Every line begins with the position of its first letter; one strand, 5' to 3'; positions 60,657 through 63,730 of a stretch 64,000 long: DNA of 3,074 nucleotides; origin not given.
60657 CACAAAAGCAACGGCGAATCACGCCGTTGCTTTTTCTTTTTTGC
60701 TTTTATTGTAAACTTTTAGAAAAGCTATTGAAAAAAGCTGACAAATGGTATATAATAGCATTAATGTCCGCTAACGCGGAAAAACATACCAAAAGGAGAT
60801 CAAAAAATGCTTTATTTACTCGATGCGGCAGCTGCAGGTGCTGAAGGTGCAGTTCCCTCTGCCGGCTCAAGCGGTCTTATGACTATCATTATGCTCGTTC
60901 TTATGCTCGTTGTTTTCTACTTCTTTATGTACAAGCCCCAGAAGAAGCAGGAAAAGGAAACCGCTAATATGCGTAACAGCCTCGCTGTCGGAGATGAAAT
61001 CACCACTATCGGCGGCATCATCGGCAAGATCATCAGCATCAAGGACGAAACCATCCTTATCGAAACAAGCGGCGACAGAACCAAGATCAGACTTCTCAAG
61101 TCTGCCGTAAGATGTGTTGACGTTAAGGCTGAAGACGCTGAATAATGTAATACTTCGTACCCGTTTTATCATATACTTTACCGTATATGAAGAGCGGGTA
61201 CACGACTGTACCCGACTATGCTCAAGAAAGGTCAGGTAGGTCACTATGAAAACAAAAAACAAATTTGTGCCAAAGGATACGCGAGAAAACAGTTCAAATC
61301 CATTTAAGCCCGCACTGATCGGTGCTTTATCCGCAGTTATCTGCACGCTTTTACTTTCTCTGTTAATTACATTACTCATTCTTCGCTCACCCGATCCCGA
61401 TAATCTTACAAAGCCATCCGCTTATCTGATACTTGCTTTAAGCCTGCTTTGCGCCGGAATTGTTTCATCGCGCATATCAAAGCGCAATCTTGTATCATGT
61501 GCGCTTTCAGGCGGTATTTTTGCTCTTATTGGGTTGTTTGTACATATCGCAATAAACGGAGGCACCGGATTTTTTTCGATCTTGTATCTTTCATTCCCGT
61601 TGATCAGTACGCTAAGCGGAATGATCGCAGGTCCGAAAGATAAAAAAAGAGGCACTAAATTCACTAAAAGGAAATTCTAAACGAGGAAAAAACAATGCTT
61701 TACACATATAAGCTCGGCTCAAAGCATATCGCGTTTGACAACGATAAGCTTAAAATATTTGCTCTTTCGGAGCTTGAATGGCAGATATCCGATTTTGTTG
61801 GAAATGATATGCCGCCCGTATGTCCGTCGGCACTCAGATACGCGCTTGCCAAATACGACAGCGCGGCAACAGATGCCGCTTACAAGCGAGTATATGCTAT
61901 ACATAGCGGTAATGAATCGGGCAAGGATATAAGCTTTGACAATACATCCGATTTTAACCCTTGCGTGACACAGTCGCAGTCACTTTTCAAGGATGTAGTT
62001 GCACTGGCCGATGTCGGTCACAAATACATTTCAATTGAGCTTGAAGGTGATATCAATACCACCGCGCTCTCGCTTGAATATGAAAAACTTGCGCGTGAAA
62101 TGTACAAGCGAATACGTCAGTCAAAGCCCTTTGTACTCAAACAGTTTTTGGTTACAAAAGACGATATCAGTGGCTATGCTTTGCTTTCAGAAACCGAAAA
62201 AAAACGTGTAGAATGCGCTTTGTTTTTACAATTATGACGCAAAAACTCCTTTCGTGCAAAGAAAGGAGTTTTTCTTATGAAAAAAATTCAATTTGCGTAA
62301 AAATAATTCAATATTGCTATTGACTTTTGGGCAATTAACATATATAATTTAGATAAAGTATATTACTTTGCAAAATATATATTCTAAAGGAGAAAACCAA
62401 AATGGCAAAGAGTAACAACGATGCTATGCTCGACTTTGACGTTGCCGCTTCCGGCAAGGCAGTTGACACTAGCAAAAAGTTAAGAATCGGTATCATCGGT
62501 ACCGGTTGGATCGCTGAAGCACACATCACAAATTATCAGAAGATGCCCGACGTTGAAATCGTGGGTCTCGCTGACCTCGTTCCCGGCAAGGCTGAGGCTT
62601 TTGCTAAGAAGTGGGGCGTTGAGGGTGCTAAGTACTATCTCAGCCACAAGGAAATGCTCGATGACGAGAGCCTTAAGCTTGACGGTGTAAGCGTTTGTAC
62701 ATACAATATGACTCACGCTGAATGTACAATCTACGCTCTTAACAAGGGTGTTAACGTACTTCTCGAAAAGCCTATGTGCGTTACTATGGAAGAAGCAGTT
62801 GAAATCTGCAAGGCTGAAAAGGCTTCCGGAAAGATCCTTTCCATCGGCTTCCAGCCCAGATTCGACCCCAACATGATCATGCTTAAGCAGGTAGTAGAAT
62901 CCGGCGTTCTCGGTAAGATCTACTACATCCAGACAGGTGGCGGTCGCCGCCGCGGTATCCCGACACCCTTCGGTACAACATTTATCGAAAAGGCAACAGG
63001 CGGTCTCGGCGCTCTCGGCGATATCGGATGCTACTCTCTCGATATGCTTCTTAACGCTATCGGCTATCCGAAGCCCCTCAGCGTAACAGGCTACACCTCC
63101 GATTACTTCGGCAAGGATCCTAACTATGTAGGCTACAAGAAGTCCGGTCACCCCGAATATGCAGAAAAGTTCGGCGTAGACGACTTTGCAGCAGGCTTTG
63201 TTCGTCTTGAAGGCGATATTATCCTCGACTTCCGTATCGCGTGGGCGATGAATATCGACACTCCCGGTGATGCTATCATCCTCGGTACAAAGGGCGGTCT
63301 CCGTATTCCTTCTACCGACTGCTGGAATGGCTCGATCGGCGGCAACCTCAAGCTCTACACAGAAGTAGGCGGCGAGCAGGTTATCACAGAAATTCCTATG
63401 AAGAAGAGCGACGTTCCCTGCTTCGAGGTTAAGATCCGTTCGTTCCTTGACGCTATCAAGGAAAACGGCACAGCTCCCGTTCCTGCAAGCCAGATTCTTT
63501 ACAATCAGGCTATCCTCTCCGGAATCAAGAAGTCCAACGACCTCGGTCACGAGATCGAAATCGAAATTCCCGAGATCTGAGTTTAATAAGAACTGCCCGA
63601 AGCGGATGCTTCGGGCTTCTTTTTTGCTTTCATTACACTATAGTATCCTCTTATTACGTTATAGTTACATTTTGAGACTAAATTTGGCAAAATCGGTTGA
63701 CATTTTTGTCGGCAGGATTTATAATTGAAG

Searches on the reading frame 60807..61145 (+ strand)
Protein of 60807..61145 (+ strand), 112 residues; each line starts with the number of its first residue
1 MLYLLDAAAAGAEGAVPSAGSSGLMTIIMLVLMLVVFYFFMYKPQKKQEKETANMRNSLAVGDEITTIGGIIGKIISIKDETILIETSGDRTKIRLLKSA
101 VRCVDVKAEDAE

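Call 39: search_protein_families(library=pfam, proteins=[window:60807-61145:+])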
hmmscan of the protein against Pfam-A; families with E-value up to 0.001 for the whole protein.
window:60807-61145:+ (112 aa): 1 family
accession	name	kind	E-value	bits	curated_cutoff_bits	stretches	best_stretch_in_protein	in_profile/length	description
PF02699.20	YajC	-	4.9e-29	100.5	28.2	1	25-102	1-77/78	Preprotein translocase subunit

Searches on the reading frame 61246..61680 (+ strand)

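Call 39: search_protein_families(library=pfam, proteins=[window:61246-61680:+])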
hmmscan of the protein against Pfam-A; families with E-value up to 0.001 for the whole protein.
window:61246-61680:+ (144 aa): 1 family
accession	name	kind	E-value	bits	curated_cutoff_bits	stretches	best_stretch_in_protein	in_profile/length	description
PF12670.12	DUF3792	-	9.7e-10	39.1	31.3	1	21-129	3-112/115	Protein of unknown function (DUF3792)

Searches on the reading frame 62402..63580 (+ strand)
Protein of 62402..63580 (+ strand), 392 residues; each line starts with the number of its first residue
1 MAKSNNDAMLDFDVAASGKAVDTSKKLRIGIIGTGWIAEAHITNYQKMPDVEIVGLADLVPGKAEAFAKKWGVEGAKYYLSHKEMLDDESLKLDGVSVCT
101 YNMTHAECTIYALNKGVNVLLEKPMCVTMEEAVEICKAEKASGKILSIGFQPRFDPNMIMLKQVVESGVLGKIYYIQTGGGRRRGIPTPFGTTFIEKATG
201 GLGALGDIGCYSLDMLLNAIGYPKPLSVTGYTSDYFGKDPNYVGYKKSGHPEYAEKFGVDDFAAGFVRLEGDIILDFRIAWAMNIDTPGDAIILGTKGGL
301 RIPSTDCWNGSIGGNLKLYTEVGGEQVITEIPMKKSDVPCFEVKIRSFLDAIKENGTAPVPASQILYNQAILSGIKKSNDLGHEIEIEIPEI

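Call 39: search_protein_families(library=pfam, proteins=[window:62402-63580:+])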
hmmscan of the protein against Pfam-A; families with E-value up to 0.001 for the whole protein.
window:62402-63580:+ (392 aa): 3 families
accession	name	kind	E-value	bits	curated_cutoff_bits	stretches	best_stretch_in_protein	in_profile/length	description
PF01408.29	GFO_IDH_MocA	-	8.2e-29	101.2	24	1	27-150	1-120/120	Oxidoreductase family, NAD-binding Rossmann fold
PF22725.1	GFO_IDH_MocA_C3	-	1.2e-15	58.1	27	1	161-300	4-123/124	GFO/IDH/MocA C-terminal domain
PF02894.22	GFO_IDH_MocA_C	-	1.6e-08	35.1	22.9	1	162-386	1-217/218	Oxidoreductase family, C-terminal alpha/beta domain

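Call 60: find_encoding_contigs(protein=window:62402-63580:+, flank=10000, max_places=3)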
Protein window:62402-63580:+ (392 aa): 6 contigs read that carry it; 3 places shown.
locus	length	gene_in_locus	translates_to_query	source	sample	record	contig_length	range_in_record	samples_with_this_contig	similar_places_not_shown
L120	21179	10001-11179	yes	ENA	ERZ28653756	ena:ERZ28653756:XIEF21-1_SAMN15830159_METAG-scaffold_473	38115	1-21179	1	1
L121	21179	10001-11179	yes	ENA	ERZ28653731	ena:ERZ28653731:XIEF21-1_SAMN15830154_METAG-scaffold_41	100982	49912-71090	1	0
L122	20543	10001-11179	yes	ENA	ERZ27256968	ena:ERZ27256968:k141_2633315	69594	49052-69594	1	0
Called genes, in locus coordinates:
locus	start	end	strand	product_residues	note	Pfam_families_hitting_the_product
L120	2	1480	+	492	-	?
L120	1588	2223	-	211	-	PF12685:SpoIIIAH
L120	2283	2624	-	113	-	-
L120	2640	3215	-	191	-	-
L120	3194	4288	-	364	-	PF09546:Spore_III_AE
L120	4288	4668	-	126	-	PF06686:SpoIIIAC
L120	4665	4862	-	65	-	PF06686:SpoIIIAC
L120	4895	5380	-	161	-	PF09548:Spore_III_AB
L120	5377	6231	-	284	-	PF19568:Spore_III_AA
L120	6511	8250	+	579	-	PF12389:Peptidase_M73 (weak)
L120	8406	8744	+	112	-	PF02699:YajC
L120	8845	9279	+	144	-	PF12670:DUF3792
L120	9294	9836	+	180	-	-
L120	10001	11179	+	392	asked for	PF01408:GFO_IDH_MocA, PF22725:GFO_IDH_MocA_C3, PF02894:GFO_IDH_MocA_C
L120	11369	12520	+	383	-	PF01408:GFO_IDH_MocA, PF02894:GFO_IDH_MocA_C, PF22725:GFO_IDH_MocA_C3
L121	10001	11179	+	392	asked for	PF01408:GFO_IDH_MocA, PF22725:GFO_IDH_MocA_C3, PF02894:GFO_IDH_MocA_C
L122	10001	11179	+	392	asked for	PF01408:GFO_IDH_MocA, PF22725:GFO_IDH_MocA_C3, PF02894:GFO_IDH_MocA_C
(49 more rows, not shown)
